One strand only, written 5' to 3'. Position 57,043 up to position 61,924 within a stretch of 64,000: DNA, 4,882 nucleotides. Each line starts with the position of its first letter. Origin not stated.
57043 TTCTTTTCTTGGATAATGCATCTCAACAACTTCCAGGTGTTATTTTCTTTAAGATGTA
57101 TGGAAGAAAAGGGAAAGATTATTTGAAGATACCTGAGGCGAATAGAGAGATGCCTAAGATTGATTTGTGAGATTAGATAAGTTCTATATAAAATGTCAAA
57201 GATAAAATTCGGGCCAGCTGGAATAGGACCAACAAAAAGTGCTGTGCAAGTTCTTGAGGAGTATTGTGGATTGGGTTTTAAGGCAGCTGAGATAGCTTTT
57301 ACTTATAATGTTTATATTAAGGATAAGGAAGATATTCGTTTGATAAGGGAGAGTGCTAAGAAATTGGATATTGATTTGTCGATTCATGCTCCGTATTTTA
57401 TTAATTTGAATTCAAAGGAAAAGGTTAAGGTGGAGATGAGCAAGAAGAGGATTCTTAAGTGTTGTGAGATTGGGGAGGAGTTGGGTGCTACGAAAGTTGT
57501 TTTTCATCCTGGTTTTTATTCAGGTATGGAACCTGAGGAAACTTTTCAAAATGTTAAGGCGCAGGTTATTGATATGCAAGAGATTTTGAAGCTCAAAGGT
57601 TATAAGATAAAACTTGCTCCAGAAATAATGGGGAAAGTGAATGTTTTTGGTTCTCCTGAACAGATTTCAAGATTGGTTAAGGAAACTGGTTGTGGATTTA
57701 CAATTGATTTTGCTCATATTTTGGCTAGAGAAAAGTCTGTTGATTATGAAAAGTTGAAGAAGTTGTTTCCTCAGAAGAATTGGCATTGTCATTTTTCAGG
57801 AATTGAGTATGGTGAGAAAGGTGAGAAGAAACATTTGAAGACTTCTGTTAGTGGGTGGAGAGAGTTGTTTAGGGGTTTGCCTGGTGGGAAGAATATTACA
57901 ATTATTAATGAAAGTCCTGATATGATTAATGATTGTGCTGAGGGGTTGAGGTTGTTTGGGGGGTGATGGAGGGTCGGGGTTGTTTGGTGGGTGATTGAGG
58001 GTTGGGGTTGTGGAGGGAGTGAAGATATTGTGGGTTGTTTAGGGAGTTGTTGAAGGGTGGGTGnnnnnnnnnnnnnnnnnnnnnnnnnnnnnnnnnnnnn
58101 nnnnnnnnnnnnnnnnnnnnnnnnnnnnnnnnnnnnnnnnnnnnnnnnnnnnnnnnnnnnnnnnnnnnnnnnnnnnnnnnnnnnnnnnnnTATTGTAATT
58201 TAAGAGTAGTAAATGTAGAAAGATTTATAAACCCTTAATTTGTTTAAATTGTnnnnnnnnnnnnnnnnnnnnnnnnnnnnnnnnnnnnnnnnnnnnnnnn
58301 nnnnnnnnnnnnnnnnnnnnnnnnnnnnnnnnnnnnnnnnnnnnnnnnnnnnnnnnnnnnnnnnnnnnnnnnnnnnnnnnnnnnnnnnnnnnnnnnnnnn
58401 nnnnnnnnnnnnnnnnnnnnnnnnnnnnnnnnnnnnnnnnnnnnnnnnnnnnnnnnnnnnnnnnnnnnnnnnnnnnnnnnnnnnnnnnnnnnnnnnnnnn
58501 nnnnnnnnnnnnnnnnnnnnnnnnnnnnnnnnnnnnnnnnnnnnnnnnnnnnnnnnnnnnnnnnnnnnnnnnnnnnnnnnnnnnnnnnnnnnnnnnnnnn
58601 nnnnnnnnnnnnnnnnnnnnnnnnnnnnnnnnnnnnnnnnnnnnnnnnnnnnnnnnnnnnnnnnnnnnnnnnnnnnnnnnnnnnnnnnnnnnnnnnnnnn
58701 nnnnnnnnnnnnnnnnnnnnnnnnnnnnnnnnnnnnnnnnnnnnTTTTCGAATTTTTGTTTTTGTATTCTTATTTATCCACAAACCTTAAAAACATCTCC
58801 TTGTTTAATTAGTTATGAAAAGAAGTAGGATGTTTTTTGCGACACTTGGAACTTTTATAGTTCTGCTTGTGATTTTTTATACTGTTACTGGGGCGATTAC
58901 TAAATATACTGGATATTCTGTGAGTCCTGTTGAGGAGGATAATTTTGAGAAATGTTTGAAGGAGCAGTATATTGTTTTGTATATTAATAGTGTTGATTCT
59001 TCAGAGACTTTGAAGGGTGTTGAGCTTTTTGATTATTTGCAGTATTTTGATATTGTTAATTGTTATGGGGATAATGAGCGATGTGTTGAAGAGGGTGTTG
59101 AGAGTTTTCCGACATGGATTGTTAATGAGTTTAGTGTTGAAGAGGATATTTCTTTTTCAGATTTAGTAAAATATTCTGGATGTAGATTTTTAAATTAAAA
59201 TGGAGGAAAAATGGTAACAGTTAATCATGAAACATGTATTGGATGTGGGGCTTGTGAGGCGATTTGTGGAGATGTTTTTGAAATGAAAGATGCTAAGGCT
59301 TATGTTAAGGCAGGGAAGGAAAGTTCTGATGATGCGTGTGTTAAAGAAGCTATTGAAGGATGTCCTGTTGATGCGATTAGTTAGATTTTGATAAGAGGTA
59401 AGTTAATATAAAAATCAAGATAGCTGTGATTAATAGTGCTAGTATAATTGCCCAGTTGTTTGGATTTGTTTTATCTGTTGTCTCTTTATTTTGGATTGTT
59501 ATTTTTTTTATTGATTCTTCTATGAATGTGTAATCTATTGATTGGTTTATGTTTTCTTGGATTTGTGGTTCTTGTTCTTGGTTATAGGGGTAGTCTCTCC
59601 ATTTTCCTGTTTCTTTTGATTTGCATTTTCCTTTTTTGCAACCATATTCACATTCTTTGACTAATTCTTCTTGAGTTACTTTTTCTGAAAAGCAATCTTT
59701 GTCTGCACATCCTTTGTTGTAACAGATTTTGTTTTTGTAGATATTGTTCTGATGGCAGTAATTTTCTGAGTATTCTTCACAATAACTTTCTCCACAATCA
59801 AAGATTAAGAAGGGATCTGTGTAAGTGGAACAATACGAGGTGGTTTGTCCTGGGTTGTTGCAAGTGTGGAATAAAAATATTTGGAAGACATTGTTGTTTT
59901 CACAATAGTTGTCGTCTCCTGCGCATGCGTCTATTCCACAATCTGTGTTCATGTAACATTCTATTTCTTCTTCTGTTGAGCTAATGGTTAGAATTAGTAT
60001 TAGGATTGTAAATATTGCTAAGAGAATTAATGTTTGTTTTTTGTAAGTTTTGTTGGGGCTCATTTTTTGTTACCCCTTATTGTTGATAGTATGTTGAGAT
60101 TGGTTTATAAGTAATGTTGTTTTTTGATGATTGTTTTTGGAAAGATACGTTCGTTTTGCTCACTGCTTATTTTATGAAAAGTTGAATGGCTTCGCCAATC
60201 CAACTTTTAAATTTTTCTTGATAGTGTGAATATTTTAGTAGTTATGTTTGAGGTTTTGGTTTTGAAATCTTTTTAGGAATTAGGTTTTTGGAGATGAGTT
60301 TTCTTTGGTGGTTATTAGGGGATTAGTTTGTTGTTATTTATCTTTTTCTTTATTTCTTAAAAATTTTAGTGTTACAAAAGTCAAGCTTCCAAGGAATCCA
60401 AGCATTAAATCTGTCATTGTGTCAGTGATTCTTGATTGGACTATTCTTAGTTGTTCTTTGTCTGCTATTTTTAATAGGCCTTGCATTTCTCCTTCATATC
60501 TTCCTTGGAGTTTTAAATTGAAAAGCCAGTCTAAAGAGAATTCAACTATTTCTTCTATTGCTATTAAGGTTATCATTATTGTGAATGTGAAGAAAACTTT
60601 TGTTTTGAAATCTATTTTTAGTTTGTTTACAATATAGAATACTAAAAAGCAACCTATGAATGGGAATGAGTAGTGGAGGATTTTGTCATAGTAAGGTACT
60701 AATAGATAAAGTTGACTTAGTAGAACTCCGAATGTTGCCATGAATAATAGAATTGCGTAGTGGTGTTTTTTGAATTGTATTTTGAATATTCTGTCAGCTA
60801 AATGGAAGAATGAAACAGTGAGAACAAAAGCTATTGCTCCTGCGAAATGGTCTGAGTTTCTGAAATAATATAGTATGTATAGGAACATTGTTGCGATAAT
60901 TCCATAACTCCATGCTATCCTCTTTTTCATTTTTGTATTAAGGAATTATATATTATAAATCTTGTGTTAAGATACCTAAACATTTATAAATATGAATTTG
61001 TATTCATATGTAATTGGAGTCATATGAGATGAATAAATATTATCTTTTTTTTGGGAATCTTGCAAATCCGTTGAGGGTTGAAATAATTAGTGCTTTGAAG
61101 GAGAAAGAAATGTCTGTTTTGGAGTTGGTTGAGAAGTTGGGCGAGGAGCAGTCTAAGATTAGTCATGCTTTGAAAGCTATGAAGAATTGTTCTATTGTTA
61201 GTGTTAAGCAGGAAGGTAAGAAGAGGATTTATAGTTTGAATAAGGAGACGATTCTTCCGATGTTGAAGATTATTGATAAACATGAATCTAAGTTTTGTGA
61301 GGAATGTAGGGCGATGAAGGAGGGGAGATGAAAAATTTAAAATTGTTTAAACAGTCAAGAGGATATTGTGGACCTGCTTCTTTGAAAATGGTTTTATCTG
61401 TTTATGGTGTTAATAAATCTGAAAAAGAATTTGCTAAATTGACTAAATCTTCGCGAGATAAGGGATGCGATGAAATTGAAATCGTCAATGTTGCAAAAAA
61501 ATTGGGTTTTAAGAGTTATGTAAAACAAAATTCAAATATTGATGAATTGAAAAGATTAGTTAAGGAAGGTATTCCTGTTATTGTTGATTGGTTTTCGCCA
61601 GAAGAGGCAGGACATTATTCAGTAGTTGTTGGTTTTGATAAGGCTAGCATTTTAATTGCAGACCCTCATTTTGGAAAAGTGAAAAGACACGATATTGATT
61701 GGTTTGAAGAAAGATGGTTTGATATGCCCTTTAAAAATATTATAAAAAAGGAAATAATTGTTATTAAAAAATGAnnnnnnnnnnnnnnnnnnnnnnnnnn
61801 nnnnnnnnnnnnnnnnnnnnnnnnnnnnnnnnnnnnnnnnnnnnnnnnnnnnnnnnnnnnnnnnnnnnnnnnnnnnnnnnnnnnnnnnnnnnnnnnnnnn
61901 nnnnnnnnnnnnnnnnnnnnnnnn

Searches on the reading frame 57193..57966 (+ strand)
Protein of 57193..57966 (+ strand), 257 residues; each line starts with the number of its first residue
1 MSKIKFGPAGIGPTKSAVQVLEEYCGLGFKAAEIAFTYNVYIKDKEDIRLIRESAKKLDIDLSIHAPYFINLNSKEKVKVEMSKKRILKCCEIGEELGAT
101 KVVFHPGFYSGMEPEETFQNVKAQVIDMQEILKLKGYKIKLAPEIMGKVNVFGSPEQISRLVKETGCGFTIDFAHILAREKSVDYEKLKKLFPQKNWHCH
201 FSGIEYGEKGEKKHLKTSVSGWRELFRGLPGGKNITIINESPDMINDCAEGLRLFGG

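Call 35: search_protein_families(library=pfam, proteins=[window:57193-57966:+], max_evalue=0.01)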
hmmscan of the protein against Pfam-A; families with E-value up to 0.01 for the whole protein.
window:57193-57966:+ (257 aa): 1 family
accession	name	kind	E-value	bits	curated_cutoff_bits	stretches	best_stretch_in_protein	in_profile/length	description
PF01261.30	AP_endonuc_2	-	5e-25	89.1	31.1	1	27-242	7-230/249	Xylose isomerase-like TIM barrel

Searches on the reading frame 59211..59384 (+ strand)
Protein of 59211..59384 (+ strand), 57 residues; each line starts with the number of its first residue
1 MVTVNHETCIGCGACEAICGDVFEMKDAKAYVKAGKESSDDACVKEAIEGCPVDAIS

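Call 35: search_protein_families(library=pfam, proteins=[window:59211-59384:+], max_evalue=0.01)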
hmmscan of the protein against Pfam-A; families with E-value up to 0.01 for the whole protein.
window:59211-59384:+ (57 aa): 10 families
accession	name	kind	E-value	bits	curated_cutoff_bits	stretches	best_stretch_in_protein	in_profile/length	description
PF13370.11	Fer4_13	-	1.2e-14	55.1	24.5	1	4-57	1-57/58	4Fe-4S single cluster domain of Ferredoxin I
PF13459.11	Fer4_15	-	4.3e-10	40.6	22.4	1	2-57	1-65/66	4Fe-4S single cluster domain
PF00037.32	Fer4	-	5.6e-06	26.4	21.1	1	2-19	1-18/24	4Fe-4S binding domain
PF12837.12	Fer4_6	-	0.00021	21.5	25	1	1-19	1-19/24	4Fe-4S binding domain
PF25160.1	LdpA_Fe-S-bd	-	0.0003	20.9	27.6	1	3-19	22-38/49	LdpA Fe-S cluster-binding domain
PF14697.11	Fer4_21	-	0.00032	21.2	35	1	4-56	3-57/59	4Fe-4S dicluster domain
PF12800.12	Fer4_4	-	0.00037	21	24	1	7-20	2-15/17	4Fe-4S binding domain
PF12797.12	Fer4_2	-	0.00039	20.6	24.5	1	2-19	3-20/22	4Fe-4S binding domain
PF06902.16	Fer4_19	-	0.0038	17.7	24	1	2-53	8-56/64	Divergent 4Fe-4S mono-cluster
PF13183.11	Fer4_8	-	0.0088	17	27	0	7-42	3-41/68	4Fe-4S dicluster domain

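Call 46: search_protein_families(library=ncbifam, proteins=[window:59211-59384:+], max_evalue=0.001)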
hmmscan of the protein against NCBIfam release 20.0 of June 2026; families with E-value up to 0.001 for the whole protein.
window:59211-59384:+ (57 aa): 3 families
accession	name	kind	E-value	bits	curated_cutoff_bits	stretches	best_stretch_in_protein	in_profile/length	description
NF040864.1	HgcB_ferredoxin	equivalog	1.9e-05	24.4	99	1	3-56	10-61/93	mercury methylation ferredoxin HgcB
NF043039.1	HgcAB_like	equivalog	0.00031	20.5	285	1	2-57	295-350/350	HgcAB-like fusion protein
NF045874.1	Vhu_polyferre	exception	0.0005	18.9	600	1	2-57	191-244/381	F420-non-reducing hydrogenase associated-polyferredoxin VhuB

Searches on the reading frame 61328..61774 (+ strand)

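Call 35: search_protein_families(library=pfam, proteins=[window:61328-61774:+], max_evalue=0.01)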
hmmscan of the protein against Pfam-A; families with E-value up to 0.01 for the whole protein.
window:61328-61774:+ (148 aa): 4 families
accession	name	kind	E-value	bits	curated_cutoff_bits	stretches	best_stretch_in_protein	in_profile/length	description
PF13529.12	Peptidase_C39_2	-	1.2e-17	65.3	24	1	4-114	3-143/143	Peptidase_C39 like family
PF03412.21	Peptidase_C39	-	1.5e-14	54.4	22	1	13-130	12-121/133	Peptidase C39 family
PF12385.14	Peptidase_C70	-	2.6e-11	44.1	19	1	9-128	15-138/141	Papain-like cysteine protease AvrRpt2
PF09778.15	Guanylate_cyc_2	-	0.0034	17.2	28.1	0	92-124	159-194/212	Guanylylate cyclase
